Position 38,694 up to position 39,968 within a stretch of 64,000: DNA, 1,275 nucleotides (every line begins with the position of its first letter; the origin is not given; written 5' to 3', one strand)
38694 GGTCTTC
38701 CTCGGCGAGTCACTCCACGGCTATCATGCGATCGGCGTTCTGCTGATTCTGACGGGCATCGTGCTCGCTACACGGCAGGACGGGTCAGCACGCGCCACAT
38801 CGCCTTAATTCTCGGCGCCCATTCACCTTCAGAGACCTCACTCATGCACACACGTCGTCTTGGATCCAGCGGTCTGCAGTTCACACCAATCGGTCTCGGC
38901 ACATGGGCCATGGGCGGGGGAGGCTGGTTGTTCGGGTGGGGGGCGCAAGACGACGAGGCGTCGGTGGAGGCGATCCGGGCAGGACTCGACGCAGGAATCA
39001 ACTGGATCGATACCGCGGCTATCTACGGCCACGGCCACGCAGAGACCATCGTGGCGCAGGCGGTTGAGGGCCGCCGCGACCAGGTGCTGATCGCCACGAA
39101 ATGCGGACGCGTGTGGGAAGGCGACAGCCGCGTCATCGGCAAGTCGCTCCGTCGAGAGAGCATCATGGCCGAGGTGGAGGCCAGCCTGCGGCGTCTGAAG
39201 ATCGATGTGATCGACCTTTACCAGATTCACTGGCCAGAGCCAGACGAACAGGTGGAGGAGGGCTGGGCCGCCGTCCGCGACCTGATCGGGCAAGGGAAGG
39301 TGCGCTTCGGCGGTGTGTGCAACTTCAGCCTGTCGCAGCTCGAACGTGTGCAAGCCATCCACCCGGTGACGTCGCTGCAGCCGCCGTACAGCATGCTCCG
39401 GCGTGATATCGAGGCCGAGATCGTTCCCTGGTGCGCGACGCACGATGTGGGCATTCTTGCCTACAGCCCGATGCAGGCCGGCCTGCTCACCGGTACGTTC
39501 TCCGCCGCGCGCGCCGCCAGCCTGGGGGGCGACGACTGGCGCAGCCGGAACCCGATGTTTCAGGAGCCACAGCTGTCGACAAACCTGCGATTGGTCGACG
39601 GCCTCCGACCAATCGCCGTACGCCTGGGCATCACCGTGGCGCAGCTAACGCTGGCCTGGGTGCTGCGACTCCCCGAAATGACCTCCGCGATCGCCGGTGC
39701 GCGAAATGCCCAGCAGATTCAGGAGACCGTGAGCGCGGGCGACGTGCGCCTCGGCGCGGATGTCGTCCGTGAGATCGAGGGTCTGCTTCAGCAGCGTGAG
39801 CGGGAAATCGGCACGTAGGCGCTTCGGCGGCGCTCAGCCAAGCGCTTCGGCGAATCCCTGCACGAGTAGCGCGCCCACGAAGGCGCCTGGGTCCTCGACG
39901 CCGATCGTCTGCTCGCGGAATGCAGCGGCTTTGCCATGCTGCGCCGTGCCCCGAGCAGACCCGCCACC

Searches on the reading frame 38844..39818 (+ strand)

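Call 88: search_protein_families(library=pfam, proteins=[window:38844-39818:+], max_evalue=0.001)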
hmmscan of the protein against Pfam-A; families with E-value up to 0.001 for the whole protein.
window:38844-39818:+ (324 aa): 1 family
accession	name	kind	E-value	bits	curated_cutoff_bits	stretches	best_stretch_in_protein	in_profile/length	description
PF00248.27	Aldo_ket_red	-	1.4e-72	244.7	24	1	15-314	1-289/291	Aldo/keto reductase family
